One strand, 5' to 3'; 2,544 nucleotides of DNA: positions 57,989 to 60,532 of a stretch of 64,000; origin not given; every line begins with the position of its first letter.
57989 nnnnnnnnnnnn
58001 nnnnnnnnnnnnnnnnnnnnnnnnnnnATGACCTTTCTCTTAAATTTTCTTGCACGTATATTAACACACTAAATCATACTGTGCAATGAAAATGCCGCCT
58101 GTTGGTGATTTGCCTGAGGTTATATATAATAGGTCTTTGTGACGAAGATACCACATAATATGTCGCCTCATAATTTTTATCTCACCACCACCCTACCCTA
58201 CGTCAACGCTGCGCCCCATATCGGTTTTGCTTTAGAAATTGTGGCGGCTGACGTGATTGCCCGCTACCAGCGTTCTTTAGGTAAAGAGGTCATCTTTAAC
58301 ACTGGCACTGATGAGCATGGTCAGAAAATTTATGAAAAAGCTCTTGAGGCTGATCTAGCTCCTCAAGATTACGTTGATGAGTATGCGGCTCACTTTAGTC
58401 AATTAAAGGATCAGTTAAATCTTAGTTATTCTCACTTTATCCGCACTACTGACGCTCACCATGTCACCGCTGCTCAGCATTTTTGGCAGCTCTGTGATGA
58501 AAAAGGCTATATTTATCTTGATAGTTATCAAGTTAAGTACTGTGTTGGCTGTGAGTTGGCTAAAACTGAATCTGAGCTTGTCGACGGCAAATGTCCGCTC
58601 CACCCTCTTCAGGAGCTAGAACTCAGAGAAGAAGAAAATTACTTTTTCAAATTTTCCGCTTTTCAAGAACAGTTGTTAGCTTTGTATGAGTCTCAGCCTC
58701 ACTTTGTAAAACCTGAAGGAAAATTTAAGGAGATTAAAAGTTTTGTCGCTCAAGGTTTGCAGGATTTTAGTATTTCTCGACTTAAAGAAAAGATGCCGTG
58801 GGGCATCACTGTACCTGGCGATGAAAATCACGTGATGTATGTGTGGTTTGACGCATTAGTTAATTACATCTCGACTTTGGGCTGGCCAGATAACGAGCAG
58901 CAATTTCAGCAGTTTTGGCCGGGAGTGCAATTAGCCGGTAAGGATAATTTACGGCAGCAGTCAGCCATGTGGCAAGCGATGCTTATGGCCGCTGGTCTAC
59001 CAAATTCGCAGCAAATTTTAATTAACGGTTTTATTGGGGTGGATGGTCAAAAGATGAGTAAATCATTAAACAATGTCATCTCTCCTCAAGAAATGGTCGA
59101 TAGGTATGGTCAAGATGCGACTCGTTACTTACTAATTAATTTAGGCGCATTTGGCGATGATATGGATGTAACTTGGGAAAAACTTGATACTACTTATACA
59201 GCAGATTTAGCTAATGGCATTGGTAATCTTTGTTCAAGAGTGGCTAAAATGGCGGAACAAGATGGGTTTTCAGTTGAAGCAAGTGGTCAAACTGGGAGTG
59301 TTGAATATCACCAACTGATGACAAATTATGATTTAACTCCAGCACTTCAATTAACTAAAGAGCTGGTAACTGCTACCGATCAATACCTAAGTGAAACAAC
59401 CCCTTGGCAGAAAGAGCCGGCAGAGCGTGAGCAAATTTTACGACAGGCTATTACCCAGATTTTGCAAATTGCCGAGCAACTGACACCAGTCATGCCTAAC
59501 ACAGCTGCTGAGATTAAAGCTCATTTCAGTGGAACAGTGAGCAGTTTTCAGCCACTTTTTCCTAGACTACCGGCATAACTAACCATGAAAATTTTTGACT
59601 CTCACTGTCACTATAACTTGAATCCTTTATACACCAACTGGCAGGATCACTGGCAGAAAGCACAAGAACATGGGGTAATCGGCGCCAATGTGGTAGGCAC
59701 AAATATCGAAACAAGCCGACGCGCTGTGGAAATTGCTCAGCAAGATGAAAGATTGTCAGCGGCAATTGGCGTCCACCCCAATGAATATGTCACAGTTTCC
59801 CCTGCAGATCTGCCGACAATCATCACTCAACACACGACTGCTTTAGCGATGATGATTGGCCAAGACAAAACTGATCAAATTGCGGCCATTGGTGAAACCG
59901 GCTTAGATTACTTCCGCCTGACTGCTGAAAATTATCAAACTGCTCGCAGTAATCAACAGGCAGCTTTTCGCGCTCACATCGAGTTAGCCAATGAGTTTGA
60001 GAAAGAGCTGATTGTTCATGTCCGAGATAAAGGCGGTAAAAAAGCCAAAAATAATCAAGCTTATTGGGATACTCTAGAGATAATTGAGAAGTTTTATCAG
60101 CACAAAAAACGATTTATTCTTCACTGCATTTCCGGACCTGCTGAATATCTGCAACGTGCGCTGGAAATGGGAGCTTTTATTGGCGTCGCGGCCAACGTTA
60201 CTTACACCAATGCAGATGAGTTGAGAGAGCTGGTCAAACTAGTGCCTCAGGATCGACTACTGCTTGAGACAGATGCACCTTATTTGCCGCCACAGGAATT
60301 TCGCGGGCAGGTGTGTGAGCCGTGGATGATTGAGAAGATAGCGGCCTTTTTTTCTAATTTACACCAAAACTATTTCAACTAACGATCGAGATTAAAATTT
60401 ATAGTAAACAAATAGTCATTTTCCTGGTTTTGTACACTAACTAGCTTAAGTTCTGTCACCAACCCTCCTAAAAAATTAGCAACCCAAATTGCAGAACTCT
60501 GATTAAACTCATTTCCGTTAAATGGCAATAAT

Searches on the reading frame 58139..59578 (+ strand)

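Call 8: search_protein_families(library=pfam, proteins=[window:58139-59578:+], max_evalue=0.01)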
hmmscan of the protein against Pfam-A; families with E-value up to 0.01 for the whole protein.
window:58139-59578:+ (479 aa): 5 families
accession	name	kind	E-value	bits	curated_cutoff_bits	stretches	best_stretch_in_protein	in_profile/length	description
PF09334.17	tRNA-synt_1g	-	4.2e-96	322.5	20.1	2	161-368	177-390/391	tRNA synthetases class I (M)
PF00133.28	tRNA-synt_1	-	1e-34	120.5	22.7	2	230-342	296-411/414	tRNA synthetases class I (I, L, M and V)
PF01406.26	tRNA-synt_1e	-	3e-16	60.1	27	2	288-347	236-294/301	tRNA synthetases class I (C) catalytic domain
PF01921.24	tRNA-synt_1f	-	0.0022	17.4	27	0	298-334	274-311/360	tRNA synthetases class I (K)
PF19303.5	Anticodon_3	-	0.0027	18.1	23.5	1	388-464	23-102/152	Anticodon binding domain of methionyl tRNA ligase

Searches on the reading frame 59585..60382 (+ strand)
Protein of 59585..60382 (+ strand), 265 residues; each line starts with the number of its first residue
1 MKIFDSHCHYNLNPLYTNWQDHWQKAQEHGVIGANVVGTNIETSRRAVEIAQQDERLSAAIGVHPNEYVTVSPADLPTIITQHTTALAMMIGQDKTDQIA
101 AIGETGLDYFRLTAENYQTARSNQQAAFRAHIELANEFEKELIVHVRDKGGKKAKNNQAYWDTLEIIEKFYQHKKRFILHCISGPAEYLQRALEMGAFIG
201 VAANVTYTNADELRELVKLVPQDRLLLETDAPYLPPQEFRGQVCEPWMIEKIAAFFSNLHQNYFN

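Call 8: search_protein_families(library=pfam, proteins=[window:59585-60382:+], max_evalue=0.01)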
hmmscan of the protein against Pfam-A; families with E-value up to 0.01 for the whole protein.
window:59585-60382:+ (265 aa): 1 family
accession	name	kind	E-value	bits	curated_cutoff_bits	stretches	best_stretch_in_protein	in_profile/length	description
PF01026.27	TatD_DNase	-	5.2e-59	200.1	27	1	4-261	1-234/253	TatD related DNase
